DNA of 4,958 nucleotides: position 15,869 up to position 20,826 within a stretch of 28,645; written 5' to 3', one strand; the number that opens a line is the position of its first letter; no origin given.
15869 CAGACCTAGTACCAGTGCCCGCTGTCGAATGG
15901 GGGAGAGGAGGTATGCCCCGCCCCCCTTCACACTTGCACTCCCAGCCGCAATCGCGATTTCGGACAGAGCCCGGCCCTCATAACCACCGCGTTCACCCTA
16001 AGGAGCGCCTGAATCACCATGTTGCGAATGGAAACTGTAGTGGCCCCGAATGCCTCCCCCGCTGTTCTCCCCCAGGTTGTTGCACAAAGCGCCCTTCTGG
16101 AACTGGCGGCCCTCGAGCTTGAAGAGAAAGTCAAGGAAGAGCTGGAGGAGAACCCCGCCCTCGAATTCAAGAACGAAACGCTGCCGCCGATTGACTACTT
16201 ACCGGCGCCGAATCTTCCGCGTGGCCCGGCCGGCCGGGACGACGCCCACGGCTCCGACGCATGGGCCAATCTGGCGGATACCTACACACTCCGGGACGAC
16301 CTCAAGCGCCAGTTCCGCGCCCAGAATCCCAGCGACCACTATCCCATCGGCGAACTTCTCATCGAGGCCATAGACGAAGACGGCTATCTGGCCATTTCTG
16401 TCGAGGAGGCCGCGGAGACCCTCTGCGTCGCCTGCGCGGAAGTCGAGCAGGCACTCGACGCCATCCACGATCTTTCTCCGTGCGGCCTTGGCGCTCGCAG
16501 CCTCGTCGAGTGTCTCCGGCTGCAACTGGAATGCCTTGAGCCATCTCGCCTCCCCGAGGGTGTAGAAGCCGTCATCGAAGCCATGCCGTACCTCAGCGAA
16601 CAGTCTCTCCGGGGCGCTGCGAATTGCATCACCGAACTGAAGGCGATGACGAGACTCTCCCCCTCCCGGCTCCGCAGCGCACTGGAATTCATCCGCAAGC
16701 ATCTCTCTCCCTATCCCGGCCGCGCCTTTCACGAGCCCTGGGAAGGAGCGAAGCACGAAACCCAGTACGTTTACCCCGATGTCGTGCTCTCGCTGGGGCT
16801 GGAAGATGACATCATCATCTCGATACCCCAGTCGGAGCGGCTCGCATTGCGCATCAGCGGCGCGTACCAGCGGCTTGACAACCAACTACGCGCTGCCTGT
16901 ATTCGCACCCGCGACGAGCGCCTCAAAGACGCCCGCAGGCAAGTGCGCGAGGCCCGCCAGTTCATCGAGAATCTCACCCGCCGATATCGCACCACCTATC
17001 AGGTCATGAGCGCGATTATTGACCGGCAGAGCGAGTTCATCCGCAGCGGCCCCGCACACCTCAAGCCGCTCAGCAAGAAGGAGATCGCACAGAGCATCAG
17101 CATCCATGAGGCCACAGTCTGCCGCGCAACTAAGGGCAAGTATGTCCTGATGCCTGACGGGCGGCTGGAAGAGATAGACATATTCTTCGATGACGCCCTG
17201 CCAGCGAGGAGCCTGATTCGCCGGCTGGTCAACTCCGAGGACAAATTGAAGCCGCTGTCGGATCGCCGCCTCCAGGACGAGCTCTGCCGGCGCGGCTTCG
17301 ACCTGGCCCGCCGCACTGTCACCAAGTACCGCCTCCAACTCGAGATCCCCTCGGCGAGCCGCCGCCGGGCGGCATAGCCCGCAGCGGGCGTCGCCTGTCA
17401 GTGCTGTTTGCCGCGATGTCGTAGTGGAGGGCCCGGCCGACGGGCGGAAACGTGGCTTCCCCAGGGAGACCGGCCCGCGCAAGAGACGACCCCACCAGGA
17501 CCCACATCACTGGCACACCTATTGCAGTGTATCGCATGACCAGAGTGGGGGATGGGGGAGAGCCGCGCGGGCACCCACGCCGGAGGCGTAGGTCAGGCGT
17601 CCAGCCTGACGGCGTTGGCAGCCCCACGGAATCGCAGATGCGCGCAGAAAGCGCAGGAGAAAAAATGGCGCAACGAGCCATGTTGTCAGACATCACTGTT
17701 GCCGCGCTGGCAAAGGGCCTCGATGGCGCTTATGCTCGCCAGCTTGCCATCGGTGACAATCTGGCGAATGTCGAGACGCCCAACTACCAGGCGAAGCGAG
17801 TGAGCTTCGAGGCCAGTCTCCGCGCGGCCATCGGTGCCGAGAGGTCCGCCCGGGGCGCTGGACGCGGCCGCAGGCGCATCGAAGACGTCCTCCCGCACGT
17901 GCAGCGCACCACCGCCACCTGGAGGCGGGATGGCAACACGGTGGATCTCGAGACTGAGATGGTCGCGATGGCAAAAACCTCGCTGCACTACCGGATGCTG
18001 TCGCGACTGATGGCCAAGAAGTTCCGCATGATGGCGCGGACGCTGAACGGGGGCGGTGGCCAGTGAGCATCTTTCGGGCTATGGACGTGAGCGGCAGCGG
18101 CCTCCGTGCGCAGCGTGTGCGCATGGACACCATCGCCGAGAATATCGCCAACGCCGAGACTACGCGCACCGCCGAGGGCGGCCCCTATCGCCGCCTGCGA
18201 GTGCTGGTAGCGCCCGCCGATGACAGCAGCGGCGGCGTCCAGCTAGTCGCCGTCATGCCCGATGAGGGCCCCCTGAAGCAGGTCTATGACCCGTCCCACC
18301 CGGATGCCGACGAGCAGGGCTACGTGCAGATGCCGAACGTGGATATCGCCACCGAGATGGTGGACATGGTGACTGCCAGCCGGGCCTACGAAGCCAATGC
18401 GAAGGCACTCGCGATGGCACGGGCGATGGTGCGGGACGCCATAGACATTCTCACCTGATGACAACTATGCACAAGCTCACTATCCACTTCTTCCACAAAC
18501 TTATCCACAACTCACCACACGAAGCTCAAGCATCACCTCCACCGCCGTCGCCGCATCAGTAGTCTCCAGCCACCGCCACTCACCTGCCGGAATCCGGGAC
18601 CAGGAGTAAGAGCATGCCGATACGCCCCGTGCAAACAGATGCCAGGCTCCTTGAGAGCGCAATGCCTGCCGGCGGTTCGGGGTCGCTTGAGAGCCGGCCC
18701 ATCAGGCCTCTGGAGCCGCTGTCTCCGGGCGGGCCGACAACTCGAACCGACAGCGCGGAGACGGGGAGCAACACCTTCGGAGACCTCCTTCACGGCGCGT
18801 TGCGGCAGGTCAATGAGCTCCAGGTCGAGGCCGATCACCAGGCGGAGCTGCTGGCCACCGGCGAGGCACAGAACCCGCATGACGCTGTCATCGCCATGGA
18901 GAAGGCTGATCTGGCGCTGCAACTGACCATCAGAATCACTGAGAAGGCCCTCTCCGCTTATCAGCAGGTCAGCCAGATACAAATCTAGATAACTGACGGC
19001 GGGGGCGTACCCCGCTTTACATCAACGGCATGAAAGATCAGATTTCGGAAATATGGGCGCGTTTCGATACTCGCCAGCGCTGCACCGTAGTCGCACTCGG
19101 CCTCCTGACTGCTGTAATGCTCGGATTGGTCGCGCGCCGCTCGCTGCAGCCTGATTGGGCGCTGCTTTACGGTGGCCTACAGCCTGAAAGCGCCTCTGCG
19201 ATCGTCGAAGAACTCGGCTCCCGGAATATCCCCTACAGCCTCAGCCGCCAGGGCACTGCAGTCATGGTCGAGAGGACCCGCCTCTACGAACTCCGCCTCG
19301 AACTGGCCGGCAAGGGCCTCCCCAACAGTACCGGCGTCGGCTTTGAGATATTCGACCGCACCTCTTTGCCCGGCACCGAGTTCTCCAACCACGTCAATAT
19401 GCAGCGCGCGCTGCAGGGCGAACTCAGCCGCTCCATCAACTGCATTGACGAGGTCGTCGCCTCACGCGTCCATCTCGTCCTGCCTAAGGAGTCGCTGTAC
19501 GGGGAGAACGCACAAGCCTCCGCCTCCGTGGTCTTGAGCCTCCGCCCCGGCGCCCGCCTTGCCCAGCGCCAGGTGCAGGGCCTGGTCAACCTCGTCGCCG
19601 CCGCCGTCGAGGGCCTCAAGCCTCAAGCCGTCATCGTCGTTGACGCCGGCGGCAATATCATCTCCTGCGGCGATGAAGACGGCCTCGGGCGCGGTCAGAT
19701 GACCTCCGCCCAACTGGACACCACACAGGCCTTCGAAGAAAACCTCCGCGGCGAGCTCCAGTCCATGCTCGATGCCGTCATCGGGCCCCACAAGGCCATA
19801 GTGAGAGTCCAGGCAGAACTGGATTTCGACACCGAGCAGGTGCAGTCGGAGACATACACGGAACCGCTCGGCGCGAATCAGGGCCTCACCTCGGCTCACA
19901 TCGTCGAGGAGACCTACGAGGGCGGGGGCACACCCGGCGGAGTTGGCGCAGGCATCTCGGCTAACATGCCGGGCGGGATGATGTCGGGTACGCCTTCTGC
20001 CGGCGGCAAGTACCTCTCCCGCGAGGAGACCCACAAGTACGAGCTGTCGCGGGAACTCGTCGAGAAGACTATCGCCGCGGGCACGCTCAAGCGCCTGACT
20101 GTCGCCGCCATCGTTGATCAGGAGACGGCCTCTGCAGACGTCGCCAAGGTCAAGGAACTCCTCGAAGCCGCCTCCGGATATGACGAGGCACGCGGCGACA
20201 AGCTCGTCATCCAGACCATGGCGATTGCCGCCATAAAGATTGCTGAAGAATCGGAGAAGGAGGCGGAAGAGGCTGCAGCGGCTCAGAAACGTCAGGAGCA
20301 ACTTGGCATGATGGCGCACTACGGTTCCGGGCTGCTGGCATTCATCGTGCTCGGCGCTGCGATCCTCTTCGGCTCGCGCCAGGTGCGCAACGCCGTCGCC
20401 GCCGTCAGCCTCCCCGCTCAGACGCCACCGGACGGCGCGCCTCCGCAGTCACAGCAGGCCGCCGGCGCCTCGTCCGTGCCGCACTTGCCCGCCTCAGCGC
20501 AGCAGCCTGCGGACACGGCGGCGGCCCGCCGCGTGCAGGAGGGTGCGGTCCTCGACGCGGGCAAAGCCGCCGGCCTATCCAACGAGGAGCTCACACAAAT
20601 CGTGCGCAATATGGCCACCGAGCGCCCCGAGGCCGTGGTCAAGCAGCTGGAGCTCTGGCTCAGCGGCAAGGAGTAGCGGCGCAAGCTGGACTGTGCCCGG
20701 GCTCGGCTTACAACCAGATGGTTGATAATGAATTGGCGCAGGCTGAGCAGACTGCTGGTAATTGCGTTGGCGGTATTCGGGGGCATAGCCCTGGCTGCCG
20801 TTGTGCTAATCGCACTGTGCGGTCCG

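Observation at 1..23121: A RepA/iteron/ParA replicon origin embedded in the middle of a flagellar-chemotaxis regulon: candidate motility chromid or megaplasmid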

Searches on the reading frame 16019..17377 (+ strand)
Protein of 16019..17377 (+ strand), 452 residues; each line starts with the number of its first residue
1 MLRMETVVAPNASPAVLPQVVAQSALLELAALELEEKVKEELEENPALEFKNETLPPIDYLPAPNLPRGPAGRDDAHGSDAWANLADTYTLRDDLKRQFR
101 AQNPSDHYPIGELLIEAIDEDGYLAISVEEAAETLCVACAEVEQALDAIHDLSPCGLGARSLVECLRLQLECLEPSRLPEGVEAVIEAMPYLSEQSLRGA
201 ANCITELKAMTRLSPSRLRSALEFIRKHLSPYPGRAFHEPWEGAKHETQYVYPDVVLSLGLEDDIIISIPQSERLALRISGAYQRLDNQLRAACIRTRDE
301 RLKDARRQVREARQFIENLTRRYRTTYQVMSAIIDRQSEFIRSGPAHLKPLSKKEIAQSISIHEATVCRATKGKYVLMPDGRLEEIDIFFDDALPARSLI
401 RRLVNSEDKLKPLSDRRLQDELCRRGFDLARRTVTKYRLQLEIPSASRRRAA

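Call 4: search_protein_families(library=pfam, proteins=[window:16019-17377:+], max_evalue=0.01)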
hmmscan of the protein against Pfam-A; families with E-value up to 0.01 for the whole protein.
window:16019-17377:+ (452 aa): 4 families
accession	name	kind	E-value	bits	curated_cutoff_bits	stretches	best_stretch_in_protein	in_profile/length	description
PF04552.19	Sigma54_DBD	-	4.8e-36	124.3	22.8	1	306-450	5-159/160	Sigma-54, DNA binding domain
PF04963.19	Sigma54_CBD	-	1.5e-32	113.3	22.9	1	86-283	7-185/185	Sigma-54 factor, core binding domain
PF00309.25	Sigma54_AID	-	1.5e-06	28.3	23.8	1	18-49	14-45/46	Sigma-54 factor, Activator interacting domain (AID)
PF08461.16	HTH_12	-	0.0078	16.6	21.4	0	410-440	11-40/66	Ribonuclease R winged-helix domain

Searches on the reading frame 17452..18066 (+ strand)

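Call 4: search_protein_families(library=pfam, proteins=[window:17452-18066:+], max_evalue=0.01)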
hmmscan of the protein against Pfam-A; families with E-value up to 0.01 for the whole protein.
window:17452-18066:+ (204 aa): 0 families

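Call 42: search_protein_families(library=pfam, proteins=[window:17452-18066:+], max_evalue=0.1)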
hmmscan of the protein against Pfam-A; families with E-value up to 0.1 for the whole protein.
window:17452-18066:+ (204 aa): 1 family
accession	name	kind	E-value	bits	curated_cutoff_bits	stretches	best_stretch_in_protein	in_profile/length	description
PF00460.25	Flg_bb_rod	-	0.013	15.9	20.7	1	95-113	13-31/31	Flagella basal body rod protein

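Call 56: search_protein_families(library=ncbifam, proteins=[window:17452-18066:+], max_evalue=0.01)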
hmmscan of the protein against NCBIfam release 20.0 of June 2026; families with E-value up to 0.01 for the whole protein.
window:17452-18066:+ (204 aa): 17 families
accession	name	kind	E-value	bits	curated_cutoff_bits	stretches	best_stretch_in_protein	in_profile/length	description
TIGR01396.1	FlgB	equivalog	9.9e-25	87.3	59.05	1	82-198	4-130/131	flagellar basal body rod protein FlgB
NF009264.0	PRK12621.1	equivalog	6.1e-16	59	163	1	83-201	9-134/136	flagellar basal body rod protein FlgB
NF009266.0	PRK12623.1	equivalog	1.7e-15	57.1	144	1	80-199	10-131/133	flagellar basal body rod protein FlgB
NF009265.0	PRK12622.1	equivalog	4e-12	46.4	145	1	90-194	15-130/135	flagellar basal body rod protein FlgB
NF009263.0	PRK12620.1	equivalog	2.3e-11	43.8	158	1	96-199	22-131/133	flagellar basal body rod protein FlgB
NF009267.0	PRK12624.1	equivalog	2.8e-10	40.9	241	2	84-131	12-59/143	flagellar basal body rod protein FlgB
NF009270.0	PRK12627.1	equivalog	5e-09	36.6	128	1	77-186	1-113/128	FlgB family protein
NF009262.0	PRK12619.1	equivalog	8e-09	36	183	1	87-200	13-129/130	flagellar basal body rod protein FlgB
NF009328.0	PRK12685.1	equivalog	4.4e-08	33.5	169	1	94-199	20-114/116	flagellar basal body rod protein FlgB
NF004653.1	PRK06003.1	equivalog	1.1e-07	32.3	153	1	95-197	19-123/126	flagellar basal body rod protein FlgB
NF005280.0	PRK06797.1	equivalog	1.3e-07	32.2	106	1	97-125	19-47/135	flagellar basal body rod protein FlgB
NF004654.1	PRK06004.1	equivalog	1.6e-07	32.3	142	1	94-194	10-120/126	flagellar basal body rod protein FlgB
NF005527.0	PRK07182.1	equivalog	7.9e-07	29.2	211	1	96-126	22-52/148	flagellar basal body rod protein FlgB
TIGR03506.1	FlgEFG_subfam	subfamily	2.3e-05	24.3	70.25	1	88-136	8-57/351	flagellar hook-basal body complex protein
NF009275.1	PRK12632.1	equivalog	7.4e-05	23.1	170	1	87-180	12-107/130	flagellar basal body rod protein FlgC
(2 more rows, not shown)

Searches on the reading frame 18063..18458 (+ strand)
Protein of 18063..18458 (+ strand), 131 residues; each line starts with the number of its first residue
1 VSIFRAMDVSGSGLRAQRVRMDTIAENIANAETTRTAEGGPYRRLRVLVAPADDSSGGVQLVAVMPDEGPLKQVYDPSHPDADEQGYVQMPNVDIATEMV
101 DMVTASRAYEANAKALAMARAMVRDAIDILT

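Call 5: search_protein_families(library=pfam, proteins=[window:18063-18458:+], max_evalue=0.01)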
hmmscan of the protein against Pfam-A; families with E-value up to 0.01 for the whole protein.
window:18063-18458:+ (131 aa): 2 families
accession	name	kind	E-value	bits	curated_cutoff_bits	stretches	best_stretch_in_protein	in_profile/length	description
PF06429.18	Flg_bbr_C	-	6e-15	54.9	23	1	85-128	2-45/46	Flagellar basal body rod FlgEFG protein C-terminal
PF00460.25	Flg_bb_rod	-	5.3e-08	33.1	20.7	1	7-34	1-28/31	Flagella basal body rod protein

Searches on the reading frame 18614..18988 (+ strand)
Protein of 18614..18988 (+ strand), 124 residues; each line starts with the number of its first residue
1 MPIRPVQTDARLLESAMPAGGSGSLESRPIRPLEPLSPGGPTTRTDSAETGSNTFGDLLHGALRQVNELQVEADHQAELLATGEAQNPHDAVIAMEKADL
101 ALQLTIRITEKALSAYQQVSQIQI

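Call 5: search_protein_families(library=pfam, proteins=[window:18614-18988:+], max_evalue=0.01)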
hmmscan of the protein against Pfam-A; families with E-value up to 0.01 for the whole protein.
window:18614-18988:+ (124 aa): 1 family
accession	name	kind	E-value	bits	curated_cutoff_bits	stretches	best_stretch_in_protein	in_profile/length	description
PF02049.23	FliE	-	3.8e-23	81.9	22.4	1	43-124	8-89/89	Flagellar hook-basal body complex protein FliE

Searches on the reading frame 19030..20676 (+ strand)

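Call 5: search_protein_families(library=pfam, proteins=[window:19030-20676:+], max_evalue=0.01)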
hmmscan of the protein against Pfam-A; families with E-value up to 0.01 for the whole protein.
window:19030-20676:+ (548 aa): 3 families
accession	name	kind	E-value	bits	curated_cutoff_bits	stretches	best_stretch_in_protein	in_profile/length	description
PF01514.23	YscJ_FliF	-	2e-54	184.6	24.4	1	40-212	3-178/179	Secretory protein of YscJ/FliF family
PF08345.17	YscJ_FliF_C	-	6.6e-28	98.4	23.8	1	247-398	1-146/147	Flagellar M-ring protein C-terminal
PF06626.17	DUF1152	-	0.00086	19.1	27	1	179-219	99-139/295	Protein of unknown function (DUF1152)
